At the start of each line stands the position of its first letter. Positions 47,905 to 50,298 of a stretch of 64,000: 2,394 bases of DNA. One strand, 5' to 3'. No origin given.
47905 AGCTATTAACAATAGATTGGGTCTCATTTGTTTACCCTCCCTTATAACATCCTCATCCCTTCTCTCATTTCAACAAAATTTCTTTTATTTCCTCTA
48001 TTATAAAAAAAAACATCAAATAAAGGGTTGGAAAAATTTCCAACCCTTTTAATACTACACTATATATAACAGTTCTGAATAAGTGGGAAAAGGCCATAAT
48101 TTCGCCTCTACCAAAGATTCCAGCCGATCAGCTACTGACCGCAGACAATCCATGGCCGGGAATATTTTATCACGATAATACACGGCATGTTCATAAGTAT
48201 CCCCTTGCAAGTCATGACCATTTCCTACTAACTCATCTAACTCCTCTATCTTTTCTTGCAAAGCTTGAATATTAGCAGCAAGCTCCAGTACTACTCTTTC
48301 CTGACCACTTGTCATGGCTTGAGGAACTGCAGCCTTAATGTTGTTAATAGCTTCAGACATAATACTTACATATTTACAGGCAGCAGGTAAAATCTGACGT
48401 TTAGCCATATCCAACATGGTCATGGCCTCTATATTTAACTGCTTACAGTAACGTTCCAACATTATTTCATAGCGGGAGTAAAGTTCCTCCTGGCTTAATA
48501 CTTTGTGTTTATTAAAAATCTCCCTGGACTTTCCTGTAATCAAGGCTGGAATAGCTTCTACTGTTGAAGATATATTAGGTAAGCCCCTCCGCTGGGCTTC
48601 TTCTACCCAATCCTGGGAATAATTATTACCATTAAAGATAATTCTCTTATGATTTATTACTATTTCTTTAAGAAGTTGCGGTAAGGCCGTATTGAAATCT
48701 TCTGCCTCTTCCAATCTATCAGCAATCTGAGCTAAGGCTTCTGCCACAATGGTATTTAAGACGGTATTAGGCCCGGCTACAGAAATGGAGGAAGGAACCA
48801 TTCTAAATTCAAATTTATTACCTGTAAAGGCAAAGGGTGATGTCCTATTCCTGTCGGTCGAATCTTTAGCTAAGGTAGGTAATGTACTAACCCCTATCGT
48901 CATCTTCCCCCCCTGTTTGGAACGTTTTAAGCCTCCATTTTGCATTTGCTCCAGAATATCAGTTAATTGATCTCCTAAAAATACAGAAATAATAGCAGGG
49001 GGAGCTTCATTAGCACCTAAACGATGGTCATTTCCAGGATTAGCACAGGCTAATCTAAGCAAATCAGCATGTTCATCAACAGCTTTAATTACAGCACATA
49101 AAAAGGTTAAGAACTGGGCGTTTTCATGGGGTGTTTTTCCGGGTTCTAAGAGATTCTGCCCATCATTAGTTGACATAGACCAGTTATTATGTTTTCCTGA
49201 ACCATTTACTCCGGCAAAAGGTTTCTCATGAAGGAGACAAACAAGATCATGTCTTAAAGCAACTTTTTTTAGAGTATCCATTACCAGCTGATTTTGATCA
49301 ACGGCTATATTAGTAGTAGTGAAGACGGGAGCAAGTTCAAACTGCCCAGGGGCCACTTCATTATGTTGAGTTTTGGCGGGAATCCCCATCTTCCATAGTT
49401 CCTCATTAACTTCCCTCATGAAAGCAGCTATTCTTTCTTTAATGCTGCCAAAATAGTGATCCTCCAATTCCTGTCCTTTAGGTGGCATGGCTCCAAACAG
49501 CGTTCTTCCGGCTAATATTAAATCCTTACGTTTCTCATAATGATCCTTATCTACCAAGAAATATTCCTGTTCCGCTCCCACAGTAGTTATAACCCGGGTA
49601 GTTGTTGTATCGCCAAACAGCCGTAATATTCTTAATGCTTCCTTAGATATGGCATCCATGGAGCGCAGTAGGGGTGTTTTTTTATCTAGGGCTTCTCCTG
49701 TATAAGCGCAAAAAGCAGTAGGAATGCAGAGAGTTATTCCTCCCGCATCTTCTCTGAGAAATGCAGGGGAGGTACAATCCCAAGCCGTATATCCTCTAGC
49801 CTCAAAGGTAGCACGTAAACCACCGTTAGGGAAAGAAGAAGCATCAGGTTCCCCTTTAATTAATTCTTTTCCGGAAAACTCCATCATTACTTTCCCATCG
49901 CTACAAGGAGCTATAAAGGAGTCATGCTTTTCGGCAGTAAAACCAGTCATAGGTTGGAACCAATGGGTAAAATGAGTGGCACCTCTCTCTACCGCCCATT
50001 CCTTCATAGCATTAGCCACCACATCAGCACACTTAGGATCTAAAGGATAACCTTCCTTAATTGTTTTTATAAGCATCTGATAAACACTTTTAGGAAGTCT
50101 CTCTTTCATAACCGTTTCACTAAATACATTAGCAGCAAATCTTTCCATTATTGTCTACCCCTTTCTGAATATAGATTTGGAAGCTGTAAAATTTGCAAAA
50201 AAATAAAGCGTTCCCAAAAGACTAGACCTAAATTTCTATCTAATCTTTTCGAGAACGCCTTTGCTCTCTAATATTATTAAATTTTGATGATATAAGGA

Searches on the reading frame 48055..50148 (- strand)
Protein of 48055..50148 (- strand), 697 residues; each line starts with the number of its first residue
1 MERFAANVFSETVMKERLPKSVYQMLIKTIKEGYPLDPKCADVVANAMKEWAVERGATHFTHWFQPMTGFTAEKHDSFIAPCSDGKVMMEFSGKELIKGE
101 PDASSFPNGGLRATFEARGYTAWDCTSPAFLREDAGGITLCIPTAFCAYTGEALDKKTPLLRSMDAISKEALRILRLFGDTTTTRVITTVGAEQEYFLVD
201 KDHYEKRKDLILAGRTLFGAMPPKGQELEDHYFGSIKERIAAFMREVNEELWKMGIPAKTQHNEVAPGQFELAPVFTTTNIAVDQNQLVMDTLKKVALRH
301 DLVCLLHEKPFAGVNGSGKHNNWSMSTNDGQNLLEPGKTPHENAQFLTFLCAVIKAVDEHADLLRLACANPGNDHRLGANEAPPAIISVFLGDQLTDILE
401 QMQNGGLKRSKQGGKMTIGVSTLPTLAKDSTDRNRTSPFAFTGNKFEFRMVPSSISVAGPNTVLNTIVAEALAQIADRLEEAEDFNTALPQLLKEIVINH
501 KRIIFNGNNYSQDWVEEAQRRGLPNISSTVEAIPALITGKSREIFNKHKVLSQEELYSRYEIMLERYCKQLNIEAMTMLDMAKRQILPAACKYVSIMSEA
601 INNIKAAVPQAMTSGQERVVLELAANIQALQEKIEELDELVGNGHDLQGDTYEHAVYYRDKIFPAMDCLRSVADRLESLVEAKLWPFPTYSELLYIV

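Call 20: search_protein_families(library=pfam, proteins=[window:48055-50148:-], max_evalue=0.00001)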
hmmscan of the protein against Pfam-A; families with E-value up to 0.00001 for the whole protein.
window:48055-50148:- (697 aa): 3 families
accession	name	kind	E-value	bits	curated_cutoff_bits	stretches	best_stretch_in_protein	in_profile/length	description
PF12437.13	GSIII_N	-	2.4e-79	265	25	1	2-163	3-160/160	Glutamine synthetase type III N terminal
PF18318.6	Gln-synt_C-ter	-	2.1e-44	150.5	22.7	1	489-605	2-118/118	Glutamine synthetase C-terminal domain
PF00120.29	Gln-synt_C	-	9.8e-22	77.9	24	1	188-358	22-189/344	Glutamine synthetase, catalytic domain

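Call 24: find_encoding_contigs(protein=window:48055-50148:-, flank=500, max_places=6)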
Protein window:48055-50148:- (697 aa): 6 contigs read that carry it; 2 places shown.
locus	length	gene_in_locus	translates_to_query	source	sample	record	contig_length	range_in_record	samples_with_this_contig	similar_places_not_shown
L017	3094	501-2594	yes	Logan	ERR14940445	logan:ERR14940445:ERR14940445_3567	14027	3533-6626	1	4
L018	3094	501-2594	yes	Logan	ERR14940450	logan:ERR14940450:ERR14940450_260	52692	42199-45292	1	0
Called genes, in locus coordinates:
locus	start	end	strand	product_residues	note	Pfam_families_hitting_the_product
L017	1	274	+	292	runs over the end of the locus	PF04055:Radical_SAM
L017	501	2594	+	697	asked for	PF12437:GSIII_N, PF00120:Gln-synt_C, PF18318:Gln-synt_C-ter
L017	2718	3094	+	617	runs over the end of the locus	PF06506:PrpR_N, PF01078:Mg_chelatase (faint), PF00158:Sigma54_activat, PF14532:Sigma54_activ_2, PF07728:AAA_5 (weak), PF25601:AAA_lid_14, PF02954:HTH_8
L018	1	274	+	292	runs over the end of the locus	PF04055:Radical_SAM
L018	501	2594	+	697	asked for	PF12437:GSIII_N, PF00120:Gln-synt_C, PF18318:Gln-synt_C-ter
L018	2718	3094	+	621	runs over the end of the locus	PF06506:PrpR_N, PF00158:Sigma54_activat, PF14532:Sigma54_activ_2, PF07728:AAA_5 (weak), PF25601:AAA_lid_14, PF02954:HTH_8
